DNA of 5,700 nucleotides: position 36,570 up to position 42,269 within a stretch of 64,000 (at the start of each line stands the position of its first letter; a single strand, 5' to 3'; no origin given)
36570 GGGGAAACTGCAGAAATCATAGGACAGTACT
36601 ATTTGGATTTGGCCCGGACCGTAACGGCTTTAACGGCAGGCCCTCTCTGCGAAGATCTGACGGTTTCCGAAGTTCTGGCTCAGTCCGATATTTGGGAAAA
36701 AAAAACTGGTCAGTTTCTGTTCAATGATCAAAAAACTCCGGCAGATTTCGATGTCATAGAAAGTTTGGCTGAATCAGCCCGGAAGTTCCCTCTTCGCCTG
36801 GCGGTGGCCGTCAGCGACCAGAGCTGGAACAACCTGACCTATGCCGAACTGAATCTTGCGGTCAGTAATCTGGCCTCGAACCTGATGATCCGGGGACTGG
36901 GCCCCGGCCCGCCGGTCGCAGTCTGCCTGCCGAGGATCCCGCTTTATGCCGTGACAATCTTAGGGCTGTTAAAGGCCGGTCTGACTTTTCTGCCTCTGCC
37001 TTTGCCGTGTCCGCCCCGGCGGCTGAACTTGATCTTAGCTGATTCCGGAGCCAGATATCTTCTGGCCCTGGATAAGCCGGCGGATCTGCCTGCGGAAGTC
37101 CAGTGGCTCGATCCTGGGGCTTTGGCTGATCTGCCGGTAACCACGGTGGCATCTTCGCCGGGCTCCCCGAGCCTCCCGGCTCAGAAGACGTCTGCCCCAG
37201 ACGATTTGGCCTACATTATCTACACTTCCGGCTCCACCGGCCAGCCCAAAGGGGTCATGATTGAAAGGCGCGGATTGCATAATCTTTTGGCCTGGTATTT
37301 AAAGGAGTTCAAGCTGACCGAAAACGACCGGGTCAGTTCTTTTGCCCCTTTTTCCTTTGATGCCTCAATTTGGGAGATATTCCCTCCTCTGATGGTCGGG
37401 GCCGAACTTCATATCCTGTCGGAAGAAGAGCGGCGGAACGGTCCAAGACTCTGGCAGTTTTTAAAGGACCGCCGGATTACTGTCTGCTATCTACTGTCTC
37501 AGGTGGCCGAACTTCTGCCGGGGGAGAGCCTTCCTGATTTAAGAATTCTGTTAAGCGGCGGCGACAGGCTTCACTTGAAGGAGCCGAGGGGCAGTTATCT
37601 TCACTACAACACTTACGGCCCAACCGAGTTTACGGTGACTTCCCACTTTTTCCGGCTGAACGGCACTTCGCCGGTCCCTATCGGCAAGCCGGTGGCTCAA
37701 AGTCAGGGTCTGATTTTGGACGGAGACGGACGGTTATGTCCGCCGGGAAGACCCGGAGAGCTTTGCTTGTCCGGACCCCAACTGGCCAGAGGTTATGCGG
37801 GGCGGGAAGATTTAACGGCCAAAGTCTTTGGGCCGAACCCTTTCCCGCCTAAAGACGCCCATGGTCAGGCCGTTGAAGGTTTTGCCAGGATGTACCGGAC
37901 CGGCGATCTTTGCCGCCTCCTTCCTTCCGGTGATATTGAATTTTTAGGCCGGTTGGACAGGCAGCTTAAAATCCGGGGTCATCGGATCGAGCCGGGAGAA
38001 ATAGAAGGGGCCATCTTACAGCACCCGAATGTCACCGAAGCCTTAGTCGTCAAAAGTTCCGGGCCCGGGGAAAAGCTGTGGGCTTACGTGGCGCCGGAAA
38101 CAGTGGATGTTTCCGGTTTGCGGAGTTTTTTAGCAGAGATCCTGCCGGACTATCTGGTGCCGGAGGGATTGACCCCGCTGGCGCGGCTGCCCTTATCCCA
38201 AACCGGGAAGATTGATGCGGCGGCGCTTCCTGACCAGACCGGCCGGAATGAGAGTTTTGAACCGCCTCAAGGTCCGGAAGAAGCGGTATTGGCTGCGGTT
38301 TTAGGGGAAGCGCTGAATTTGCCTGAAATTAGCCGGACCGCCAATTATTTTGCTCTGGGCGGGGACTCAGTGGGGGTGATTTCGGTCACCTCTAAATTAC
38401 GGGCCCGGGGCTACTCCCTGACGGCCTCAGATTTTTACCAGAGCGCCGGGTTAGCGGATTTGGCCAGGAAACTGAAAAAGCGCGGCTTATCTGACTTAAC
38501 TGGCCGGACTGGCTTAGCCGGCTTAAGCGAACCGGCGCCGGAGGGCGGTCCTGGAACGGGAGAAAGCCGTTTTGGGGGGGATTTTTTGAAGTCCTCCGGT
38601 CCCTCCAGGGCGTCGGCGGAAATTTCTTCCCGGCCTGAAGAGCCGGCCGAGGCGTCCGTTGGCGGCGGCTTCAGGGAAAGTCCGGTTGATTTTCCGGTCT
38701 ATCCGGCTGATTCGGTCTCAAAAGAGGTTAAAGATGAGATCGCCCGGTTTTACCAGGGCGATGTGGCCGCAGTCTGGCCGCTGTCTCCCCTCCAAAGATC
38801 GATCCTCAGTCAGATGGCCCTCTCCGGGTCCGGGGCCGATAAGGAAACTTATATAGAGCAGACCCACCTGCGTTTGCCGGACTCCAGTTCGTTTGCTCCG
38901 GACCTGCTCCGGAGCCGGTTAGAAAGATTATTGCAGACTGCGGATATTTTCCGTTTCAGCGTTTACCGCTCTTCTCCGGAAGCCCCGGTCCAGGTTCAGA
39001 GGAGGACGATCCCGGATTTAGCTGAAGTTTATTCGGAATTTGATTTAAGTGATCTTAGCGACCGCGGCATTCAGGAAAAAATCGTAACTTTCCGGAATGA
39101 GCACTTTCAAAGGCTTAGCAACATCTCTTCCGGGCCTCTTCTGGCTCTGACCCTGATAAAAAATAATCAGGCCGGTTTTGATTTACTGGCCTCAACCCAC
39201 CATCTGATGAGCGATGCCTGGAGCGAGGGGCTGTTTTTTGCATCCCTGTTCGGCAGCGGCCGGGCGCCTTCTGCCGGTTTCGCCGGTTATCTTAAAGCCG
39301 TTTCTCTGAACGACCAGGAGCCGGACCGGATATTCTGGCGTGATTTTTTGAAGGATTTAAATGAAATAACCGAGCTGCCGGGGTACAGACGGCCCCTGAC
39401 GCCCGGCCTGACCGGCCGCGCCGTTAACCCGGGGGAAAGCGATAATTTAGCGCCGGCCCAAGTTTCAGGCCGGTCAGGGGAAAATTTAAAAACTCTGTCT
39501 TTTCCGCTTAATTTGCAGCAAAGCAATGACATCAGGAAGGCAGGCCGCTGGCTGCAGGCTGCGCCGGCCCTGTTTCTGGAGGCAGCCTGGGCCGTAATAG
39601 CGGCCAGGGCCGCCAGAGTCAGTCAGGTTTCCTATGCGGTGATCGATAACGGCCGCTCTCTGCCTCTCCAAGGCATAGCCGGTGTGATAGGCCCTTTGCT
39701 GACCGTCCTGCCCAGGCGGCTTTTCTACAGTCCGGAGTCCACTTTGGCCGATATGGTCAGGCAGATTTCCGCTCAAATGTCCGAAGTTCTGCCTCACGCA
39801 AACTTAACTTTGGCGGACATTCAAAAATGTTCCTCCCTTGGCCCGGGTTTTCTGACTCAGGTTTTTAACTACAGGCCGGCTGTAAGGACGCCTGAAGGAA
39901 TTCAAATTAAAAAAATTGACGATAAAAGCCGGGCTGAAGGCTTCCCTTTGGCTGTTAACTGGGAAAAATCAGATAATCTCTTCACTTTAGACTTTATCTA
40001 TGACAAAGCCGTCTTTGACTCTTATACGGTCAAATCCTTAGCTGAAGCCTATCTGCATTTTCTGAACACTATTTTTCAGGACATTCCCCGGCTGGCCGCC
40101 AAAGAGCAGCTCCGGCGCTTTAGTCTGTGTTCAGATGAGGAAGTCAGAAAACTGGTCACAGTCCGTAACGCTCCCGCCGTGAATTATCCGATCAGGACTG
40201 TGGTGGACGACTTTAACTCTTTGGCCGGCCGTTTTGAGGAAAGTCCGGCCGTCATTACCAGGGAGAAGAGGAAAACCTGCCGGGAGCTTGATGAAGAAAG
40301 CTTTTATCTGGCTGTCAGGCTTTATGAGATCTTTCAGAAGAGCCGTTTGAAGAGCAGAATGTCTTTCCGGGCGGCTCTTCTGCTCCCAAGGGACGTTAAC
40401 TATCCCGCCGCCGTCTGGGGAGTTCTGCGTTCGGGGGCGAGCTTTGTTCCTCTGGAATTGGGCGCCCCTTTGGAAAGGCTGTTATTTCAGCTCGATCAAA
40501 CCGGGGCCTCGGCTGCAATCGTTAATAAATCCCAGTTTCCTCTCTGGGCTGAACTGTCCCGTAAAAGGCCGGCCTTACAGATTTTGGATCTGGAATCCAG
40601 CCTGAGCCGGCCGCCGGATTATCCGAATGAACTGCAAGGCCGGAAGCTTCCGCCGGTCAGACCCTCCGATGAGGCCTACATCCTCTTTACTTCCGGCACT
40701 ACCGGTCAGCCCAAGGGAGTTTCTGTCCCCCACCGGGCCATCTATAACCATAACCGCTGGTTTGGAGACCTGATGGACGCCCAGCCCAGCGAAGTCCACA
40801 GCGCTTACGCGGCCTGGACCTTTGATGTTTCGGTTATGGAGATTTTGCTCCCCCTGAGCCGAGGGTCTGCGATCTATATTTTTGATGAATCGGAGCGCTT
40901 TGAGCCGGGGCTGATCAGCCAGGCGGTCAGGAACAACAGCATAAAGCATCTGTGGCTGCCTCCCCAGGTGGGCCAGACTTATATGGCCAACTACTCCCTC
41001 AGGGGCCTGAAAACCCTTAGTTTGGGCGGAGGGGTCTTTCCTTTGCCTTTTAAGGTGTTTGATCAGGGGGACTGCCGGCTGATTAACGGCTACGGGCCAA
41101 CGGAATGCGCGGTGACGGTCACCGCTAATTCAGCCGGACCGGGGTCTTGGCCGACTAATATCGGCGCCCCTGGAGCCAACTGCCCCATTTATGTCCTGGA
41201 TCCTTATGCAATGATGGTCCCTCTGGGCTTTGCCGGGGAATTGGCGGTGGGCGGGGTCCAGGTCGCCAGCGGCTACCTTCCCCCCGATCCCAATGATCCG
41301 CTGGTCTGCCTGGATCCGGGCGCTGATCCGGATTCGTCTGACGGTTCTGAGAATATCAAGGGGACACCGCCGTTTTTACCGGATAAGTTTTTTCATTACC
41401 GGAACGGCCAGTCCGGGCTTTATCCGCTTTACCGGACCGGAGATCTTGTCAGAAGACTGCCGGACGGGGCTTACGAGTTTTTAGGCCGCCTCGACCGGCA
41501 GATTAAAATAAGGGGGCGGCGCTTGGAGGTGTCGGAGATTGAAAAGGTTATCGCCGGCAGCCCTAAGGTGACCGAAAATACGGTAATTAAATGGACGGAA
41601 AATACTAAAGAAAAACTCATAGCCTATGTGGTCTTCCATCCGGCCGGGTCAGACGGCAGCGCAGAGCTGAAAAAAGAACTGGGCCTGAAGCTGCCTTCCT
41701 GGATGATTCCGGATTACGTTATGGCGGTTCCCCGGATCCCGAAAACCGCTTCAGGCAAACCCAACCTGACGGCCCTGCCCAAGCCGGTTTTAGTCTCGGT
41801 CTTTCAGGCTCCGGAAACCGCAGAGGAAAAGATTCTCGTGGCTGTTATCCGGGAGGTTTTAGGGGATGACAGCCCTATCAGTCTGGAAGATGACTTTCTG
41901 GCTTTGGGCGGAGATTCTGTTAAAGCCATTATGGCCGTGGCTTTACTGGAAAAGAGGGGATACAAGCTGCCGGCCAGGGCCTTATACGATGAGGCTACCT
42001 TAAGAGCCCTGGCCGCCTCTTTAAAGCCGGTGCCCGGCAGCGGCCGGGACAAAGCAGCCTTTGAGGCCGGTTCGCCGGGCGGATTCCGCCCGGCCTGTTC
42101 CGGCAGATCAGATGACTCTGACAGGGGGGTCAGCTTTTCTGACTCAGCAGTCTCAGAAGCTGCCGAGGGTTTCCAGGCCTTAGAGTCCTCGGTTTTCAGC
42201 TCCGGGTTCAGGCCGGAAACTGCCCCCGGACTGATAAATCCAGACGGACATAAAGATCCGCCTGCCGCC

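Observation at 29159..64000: Orphan hybrid NRPS-PKS cluster with split, non-colinear loading logic predicted to make a beta-amino-acyl cyclic lipopeptide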

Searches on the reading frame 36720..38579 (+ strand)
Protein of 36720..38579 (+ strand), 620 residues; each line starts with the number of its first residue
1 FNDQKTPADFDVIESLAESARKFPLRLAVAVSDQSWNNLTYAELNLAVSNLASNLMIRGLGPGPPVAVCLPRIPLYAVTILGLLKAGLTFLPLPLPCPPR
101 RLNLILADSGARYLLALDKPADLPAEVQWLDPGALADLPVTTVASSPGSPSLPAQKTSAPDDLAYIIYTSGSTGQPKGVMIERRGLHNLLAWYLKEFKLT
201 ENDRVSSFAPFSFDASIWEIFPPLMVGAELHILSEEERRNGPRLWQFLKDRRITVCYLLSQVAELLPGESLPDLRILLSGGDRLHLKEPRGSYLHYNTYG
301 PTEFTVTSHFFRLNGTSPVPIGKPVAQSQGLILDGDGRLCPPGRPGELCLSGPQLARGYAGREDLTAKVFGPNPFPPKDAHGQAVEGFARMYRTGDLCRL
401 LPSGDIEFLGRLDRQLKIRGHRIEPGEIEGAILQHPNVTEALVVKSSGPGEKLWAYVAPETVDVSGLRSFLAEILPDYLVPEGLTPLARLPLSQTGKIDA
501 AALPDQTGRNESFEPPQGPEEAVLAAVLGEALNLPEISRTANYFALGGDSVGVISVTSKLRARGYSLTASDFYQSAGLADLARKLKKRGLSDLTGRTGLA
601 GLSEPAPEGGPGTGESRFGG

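Call 9: search_protein_families(library=pfam, proteins=[window:36720-38579:+], max_evalue=0.01)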
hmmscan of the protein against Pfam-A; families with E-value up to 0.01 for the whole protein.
window:36720-38579:+ (620 aa): 3 families
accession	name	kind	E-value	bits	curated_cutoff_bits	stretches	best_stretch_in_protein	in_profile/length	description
PF00501.34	AMP-binding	-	1.6e-72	244.9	29.9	1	17-359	2-383/384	AMP-binding enzyme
PF00550.31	PP-binding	-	1.9e-09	38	20.8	1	524-583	3-65/67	Phosphopantetheine attachment site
PF13193.12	AMP-binding_C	-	3.4e-08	34.7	24.5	1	427-497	1-76/76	AMP-binding enzyme C-terminal domain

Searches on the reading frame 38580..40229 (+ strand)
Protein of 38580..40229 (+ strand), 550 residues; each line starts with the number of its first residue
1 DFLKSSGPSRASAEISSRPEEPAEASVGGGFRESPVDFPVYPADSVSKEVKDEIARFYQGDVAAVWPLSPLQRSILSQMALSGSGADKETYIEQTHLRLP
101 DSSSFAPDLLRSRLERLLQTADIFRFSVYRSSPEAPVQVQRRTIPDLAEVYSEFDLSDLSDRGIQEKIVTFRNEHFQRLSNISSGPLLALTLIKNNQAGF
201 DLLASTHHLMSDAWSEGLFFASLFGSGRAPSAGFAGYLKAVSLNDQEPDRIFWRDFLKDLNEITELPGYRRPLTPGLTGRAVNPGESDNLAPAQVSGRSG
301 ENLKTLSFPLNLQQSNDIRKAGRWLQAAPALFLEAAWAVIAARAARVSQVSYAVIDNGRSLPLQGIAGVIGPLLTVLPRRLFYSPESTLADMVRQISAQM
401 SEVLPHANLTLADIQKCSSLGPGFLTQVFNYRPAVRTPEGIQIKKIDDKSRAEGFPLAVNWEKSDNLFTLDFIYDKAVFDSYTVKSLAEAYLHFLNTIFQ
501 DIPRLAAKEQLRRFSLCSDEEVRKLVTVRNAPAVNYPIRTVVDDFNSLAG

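Call 9: search_protein_families(library=pfam, proteins=[window:38580-40229:+], max_evalue=0.01)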
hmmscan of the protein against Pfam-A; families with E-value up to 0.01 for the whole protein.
window:38580-40229:+ (550 aa): 1 family
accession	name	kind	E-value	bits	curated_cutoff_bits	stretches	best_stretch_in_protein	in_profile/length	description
PF00668.25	Condensation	-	1.2e-30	107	30.6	1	65-525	4-455/456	Condensation domain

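Call 66: search_solved_structures(query=window:38580-40229:+, max_evalue=1e-8)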
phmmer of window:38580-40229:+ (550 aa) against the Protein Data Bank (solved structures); distinct sequences matched with E-value up to 1e-8: 10.
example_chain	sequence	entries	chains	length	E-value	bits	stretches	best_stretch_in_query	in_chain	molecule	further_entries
8hlk_A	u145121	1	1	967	1.7e-21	79.6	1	61-538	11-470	Microcystin synthetase B (Fragment)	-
9rde_A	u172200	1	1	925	3.4e-18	68.7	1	43-428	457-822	Bacitracin synthase 3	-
8f7h_A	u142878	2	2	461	7.7e-18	67.6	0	304-418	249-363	Surfactin synthetase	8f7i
8f7f_A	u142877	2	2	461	3.8e-17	65.3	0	304-418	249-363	Surfactin synthetase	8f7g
9up2_A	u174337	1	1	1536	7.2e-15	57.8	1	33-495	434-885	PvdL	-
9lcp_A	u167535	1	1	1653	1e-14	57.2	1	33-495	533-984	PvdL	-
9lco_A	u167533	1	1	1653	1.1e-14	57.2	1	33-495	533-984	PvdL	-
9lcq_A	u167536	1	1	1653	1.5e-14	56.7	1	33-495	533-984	PvdL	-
2vsq_A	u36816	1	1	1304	8e-14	54.3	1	56-427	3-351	SURFACTIN SYNTHETASE SUBUNIT 3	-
9bfd_B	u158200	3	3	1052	1.9e-11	46.4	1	62-545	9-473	Tyrocidine synthase 2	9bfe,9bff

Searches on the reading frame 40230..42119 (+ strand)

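Call 9: search_protein_families(library=pfam, proteins=[window:40230-42119:+], max_evalue=0.01)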
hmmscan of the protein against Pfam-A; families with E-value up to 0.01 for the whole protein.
window:40230-42119:+ (630 aa): 3 families
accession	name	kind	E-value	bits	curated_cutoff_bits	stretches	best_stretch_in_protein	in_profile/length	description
PF00501.34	AMP-binding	-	1.7e-52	179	29.9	1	2-350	8-384/384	AMP-binding enzyme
PF00550.31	PP-binding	-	2.7e-12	47.2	20.8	1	536-596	3-65/67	Phosphopantetheine attachment site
PF13193.12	AMP-binding_C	-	2.1e-11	45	24.5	1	436-510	1-76/76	AMP-binding enzyme C-terminal domain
